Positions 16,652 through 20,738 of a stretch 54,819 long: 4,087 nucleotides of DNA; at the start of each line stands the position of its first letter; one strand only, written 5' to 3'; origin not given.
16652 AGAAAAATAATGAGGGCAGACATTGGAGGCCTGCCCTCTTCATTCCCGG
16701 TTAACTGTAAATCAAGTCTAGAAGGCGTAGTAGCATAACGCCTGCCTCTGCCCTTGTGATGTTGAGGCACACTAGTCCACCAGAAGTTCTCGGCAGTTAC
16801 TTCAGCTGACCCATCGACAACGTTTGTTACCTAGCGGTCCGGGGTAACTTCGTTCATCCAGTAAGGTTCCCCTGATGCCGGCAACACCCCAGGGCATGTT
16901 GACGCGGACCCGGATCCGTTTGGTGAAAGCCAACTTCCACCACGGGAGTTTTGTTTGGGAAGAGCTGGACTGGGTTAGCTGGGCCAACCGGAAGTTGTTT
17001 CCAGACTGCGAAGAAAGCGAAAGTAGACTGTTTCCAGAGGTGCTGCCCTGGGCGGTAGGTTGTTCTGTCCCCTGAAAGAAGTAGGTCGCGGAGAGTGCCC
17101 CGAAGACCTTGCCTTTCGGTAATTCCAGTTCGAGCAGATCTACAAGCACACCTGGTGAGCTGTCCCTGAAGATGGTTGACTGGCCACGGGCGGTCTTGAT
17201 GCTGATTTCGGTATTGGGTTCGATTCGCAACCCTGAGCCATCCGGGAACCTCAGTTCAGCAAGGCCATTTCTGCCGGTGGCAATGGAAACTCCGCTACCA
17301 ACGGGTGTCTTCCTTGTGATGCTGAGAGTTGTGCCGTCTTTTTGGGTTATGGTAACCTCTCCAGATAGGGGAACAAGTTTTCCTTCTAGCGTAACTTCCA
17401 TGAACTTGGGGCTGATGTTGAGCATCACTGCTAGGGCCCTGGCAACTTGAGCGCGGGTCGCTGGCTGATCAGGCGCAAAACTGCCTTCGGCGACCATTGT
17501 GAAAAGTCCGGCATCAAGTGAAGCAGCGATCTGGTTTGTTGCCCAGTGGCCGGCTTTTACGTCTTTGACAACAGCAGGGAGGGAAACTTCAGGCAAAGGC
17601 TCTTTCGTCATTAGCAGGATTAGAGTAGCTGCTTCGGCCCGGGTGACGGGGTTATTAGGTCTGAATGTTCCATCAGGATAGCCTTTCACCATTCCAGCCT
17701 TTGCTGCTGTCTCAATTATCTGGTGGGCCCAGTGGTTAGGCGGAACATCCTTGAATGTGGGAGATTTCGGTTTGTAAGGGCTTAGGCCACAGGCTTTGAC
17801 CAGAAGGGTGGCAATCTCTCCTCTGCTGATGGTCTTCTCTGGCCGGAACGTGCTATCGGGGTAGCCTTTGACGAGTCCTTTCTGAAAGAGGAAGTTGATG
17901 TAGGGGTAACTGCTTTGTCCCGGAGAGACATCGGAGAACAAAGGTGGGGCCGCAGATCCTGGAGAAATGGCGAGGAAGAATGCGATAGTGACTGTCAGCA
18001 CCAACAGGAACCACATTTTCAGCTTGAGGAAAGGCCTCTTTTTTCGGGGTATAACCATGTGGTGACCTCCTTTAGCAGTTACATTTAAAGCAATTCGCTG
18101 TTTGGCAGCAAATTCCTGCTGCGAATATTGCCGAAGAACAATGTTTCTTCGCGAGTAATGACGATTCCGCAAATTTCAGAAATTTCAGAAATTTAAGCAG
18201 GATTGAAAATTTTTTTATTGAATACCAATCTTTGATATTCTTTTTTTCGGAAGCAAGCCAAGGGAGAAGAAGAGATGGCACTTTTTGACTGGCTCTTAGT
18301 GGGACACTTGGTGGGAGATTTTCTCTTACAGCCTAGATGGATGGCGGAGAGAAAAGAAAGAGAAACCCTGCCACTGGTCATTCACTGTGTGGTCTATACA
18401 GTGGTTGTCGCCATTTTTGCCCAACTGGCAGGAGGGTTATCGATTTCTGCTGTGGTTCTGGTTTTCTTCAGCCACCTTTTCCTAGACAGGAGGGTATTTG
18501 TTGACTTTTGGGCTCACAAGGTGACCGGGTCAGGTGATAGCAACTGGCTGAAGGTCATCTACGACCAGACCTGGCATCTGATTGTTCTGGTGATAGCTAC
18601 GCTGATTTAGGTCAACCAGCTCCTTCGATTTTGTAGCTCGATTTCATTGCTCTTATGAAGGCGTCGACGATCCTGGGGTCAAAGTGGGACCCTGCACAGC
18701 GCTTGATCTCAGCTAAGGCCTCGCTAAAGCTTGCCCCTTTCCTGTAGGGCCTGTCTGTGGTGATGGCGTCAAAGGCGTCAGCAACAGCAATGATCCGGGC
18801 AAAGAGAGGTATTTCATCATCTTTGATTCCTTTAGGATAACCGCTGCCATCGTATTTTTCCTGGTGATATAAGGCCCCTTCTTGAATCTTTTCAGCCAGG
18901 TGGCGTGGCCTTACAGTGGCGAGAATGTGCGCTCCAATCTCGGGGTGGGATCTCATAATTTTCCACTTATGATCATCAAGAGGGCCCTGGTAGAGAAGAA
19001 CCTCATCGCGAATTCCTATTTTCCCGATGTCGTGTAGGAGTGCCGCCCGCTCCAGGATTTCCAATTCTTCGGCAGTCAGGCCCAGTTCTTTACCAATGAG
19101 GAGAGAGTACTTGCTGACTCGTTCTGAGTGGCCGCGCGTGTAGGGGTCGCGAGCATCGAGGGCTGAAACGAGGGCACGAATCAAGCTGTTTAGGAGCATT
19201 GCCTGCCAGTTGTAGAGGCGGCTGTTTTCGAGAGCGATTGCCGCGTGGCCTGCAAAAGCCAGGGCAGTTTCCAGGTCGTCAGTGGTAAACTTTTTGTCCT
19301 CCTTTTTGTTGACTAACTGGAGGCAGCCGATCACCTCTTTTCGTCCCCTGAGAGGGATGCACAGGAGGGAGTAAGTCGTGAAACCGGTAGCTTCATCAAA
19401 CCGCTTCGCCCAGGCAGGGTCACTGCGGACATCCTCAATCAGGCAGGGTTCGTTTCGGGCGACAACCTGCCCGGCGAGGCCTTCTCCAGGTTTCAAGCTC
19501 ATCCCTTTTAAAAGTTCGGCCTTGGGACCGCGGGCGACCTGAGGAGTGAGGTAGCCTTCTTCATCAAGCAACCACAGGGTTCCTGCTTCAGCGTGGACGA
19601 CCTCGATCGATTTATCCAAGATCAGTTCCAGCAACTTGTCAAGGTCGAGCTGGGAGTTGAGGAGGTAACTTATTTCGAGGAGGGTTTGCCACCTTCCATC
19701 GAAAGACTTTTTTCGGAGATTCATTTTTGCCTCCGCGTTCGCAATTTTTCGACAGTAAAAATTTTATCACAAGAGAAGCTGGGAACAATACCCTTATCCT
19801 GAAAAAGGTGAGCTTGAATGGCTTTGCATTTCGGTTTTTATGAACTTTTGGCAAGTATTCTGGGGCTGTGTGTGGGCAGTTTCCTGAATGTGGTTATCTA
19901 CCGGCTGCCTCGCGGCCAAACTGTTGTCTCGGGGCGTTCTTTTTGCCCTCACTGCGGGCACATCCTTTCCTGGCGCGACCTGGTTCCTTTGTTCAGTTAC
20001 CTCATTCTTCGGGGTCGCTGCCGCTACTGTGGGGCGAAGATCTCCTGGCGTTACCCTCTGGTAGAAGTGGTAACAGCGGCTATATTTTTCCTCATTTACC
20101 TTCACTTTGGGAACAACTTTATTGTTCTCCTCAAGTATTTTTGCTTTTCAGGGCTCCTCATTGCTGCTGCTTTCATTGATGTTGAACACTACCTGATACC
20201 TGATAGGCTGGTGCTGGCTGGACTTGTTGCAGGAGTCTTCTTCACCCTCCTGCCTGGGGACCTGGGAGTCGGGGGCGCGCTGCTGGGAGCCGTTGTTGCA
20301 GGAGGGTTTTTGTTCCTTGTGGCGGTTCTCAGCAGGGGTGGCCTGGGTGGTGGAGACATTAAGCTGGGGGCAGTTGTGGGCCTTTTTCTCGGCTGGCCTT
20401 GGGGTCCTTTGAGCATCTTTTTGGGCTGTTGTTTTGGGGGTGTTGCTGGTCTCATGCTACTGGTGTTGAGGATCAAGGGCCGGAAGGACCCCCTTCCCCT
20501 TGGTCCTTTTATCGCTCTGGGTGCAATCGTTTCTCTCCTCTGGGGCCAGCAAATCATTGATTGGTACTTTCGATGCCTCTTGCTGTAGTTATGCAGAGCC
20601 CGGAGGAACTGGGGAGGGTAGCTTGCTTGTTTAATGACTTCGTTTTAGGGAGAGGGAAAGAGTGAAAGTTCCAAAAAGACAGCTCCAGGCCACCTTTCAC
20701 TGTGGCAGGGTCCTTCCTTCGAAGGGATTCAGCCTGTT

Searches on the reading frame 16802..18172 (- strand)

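Call 72: search_protein_families(library=pfam, proteins=[window:16802-18172:-], max_evalue=0.00001)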
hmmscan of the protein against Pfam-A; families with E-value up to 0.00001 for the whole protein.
window:16802-18172:- (456 aa): 1 family
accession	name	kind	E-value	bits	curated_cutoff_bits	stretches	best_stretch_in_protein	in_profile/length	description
PF00395.25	SLH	-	3.2e-40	136.3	20.8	3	139-182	1-44/44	S-layer homology domain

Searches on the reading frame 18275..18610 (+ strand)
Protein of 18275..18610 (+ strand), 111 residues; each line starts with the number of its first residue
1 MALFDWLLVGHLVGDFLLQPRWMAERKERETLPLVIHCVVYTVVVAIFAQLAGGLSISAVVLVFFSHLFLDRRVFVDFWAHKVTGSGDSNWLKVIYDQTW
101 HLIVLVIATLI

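Call 72: search_protein_families(library=pfam, proteins=[window:18275-18610:+], max_evalue=0.00001)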
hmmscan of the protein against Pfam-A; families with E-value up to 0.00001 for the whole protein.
window:18275-18610:+ (111 aa): 1 family
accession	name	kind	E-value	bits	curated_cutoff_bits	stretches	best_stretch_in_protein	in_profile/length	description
PF11750.13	DUF3307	-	5.4e-13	49.5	23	1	5-108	3-105/127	Protein of unknown function (DUF3307)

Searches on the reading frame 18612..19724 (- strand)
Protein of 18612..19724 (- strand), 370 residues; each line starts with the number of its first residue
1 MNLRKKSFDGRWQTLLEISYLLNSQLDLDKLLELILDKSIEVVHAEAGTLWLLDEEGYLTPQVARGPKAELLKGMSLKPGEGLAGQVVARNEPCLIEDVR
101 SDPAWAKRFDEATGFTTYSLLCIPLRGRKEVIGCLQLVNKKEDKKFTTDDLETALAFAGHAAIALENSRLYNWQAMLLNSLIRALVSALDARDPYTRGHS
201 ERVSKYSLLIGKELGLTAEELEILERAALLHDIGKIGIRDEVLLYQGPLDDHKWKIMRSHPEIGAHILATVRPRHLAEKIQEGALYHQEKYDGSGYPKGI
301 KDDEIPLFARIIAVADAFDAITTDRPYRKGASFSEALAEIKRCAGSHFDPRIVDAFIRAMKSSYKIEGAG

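Call 72: search_protein_families(library=pfam, proteins=[window:18612-19724:-], max_evalue=0.00001)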
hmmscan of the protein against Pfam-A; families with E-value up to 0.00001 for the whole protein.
window:18612-19724:- (370 aa): 5 families
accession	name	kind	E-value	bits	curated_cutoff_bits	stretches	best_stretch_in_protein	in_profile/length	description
PF13487.12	HD_5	-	1.1e-38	133.1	27.2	1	185-352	3-170/170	HD domain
PF13185.12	GAF_2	-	1.1e-22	81.2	28.6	1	26-166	2-136/136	GAF domain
PF01966.28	HD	-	1.5e-20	74.1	22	1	198-320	3-115/116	HD domain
PF01590.32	GAF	-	6.3e-19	69.3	22.4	1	27-165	1-133/133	GAF domain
PF13492.12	GAF_3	-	3.5e-13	50.5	27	1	27-167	1-129/129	GAF domain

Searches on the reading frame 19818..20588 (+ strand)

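Call 72: search_protein_families(library=pfam, proteins=[window:19818-20588:+], max_evalue=0.00001)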
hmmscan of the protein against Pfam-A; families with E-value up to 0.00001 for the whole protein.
window:19818-20588:+ (256 aa): 2 families
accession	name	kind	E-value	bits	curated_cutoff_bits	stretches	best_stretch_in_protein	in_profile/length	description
PF06750.18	A24_N_bact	-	1.2e-37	128.3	23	1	14-97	1-84/84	Bacterial Peptidase A24 N-terminal domain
PF01478.23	Peptidase_A24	-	4.4e-19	69.3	26.5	1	110-211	3-103/104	Type IV leader peptidase family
